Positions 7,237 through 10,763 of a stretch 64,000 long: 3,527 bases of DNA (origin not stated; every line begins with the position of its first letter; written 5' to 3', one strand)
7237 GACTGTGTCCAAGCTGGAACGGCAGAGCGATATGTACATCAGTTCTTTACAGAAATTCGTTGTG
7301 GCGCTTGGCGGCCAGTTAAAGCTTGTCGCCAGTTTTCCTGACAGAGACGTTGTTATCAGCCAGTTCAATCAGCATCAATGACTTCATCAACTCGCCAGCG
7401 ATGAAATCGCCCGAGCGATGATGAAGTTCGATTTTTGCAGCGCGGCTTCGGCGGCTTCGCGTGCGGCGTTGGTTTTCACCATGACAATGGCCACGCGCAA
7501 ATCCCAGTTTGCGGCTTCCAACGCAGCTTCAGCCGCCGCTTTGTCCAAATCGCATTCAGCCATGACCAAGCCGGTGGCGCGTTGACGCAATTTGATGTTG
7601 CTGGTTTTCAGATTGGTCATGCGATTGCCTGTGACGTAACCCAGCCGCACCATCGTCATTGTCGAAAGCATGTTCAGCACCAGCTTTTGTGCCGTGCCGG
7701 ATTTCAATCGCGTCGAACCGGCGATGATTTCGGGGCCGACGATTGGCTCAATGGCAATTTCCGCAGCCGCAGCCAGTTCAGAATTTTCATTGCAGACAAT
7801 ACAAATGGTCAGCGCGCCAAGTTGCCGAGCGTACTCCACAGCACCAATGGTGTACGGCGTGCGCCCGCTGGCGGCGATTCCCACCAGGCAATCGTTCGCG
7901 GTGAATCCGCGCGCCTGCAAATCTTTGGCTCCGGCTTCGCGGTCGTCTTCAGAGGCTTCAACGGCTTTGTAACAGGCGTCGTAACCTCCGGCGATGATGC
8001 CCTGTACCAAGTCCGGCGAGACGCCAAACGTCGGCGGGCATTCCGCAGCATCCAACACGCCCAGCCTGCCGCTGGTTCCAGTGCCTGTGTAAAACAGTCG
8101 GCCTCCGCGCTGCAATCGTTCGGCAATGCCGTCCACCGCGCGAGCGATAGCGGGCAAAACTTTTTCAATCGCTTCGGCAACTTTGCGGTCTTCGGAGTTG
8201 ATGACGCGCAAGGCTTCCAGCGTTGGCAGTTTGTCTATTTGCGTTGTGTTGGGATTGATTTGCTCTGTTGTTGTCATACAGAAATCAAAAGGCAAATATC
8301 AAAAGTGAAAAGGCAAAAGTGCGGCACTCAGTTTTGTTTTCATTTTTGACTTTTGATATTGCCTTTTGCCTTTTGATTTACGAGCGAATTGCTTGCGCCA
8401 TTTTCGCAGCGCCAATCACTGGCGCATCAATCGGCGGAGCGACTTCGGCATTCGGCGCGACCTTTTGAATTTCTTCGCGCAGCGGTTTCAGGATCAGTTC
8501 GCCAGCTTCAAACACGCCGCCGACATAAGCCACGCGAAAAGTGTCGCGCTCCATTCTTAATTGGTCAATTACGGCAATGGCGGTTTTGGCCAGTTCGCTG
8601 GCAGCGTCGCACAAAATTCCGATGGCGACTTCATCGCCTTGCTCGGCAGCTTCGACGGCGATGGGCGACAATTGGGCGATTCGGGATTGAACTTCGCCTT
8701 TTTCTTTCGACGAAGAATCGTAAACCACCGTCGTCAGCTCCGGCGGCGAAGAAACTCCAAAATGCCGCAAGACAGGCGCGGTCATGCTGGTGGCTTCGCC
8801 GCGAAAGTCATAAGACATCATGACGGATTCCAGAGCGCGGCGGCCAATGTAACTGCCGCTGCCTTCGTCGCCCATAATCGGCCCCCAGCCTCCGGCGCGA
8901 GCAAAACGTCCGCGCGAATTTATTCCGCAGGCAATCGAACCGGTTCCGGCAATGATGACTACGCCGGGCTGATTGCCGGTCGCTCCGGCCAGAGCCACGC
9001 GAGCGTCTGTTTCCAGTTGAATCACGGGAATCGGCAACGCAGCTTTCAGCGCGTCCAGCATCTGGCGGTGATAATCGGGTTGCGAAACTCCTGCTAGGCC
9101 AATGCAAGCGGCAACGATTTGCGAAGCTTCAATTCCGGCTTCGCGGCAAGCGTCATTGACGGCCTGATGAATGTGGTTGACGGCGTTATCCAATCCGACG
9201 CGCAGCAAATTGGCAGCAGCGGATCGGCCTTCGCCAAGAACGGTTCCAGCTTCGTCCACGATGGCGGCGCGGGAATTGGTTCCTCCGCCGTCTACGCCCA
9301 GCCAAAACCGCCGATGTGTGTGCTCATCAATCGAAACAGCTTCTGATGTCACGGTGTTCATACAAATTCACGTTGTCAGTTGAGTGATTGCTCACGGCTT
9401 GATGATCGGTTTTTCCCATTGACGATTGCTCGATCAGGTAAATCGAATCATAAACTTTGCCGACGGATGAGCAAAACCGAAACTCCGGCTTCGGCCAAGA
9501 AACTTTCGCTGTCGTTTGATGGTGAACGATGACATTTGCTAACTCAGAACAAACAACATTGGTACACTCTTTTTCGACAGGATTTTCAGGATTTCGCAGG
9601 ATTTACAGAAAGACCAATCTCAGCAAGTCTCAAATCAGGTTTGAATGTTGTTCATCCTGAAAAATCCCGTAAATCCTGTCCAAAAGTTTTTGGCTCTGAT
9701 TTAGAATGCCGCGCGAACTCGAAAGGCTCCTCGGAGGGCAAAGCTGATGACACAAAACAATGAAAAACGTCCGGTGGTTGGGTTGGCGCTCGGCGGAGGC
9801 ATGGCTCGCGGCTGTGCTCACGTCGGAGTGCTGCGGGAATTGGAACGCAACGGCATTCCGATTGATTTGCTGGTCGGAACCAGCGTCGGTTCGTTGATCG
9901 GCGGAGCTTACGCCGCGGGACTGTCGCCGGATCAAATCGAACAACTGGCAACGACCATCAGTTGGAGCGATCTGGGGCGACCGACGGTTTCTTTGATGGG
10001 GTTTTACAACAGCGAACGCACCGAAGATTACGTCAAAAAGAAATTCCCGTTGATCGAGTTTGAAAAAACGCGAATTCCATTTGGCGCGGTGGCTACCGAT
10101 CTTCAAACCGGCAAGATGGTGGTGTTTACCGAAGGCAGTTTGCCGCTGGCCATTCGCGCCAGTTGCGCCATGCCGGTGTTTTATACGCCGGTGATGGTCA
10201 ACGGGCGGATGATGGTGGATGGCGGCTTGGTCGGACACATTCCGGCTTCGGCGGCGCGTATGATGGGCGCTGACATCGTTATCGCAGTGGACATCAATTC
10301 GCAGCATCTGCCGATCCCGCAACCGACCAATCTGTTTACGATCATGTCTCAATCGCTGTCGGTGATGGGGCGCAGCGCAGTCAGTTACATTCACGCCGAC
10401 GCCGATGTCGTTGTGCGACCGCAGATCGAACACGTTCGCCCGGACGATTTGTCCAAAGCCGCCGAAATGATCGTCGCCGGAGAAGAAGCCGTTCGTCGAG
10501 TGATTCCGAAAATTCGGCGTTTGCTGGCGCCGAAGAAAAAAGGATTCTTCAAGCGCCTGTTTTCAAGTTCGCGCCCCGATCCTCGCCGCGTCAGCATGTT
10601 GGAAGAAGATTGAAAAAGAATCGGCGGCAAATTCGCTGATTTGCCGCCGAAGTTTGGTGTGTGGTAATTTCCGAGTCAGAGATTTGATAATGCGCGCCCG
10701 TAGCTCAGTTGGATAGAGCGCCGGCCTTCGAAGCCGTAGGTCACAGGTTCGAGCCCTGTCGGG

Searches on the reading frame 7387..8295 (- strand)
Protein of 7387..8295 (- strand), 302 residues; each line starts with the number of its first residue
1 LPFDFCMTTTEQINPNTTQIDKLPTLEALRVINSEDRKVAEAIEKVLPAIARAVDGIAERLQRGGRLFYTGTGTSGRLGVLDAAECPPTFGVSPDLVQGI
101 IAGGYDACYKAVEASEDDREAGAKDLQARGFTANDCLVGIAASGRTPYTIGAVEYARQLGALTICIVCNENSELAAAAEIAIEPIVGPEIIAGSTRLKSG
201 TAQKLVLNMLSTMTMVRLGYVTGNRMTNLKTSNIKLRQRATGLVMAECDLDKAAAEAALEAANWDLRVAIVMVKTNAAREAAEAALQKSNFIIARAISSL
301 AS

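Call 57: search_protein_families(library=pfam, proteins=[window:7387-8295:-], max_evalue=0.00001)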
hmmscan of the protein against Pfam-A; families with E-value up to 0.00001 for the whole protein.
window:7387-8295:- (302 aa): 4 families
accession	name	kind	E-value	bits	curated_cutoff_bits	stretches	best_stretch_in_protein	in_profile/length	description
PF22645.1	GKRP_SIS_N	-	3e-16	59.6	27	1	50-156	2-112/113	Glucokinase regulatory protein N-terminal SIS domain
PF01380.27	SIS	-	9e-11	42.1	25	1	131-212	51-130/131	SIS domain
PF13580.11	SIS_2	-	5e-09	36.7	27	1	39-166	10-136/138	SIS domain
PF22198.1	GKRP_SIS_2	-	4e-08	33.7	27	1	50-109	7-66/191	Glucokinase regulatory protein, second SIS domain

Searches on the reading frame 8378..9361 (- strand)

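Call 57: search_protein_families(library=pfam, proteins=[window:8378-9361:-], max_evalue=0.00001)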
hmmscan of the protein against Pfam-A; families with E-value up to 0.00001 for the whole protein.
window:8378-9361:- (327 aa): 2 families
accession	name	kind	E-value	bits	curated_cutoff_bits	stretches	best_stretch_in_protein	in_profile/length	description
PF01869.26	BcrAD_BadFG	-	3.5e-51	174.8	31.5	1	21-320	1-269/271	BadF/BadG/BcrA/BcrD ATPase family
PF00480.26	ROK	-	6.5e-07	29.6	22.9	0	21-125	2-112/294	ROK family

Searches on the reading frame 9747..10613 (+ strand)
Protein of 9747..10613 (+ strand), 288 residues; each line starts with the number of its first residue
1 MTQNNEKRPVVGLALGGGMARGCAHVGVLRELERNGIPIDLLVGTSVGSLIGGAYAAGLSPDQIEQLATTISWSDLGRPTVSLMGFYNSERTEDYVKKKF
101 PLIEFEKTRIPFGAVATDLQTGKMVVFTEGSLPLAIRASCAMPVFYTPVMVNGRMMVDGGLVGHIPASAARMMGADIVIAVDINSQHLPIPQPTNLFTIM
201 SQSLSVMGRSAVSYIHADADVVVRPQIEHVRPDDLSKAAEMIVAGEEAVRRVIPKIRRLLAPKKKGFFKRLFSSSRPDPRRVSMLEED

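Call 57: search_protein_families(library=pfam, proteins=[window:9747-10613:+], max_evalue=0.00001)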
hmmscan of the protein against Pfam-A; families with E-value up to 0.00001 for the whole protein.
window:9747-10613:+ (288 aa): 1 family
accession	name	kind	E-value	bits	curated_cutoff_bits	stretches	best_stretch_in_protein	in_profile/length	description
PF01734.28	Patatin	-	1e-29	104.5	27.7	1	13-170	1-190/191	Patatin-like phospholipase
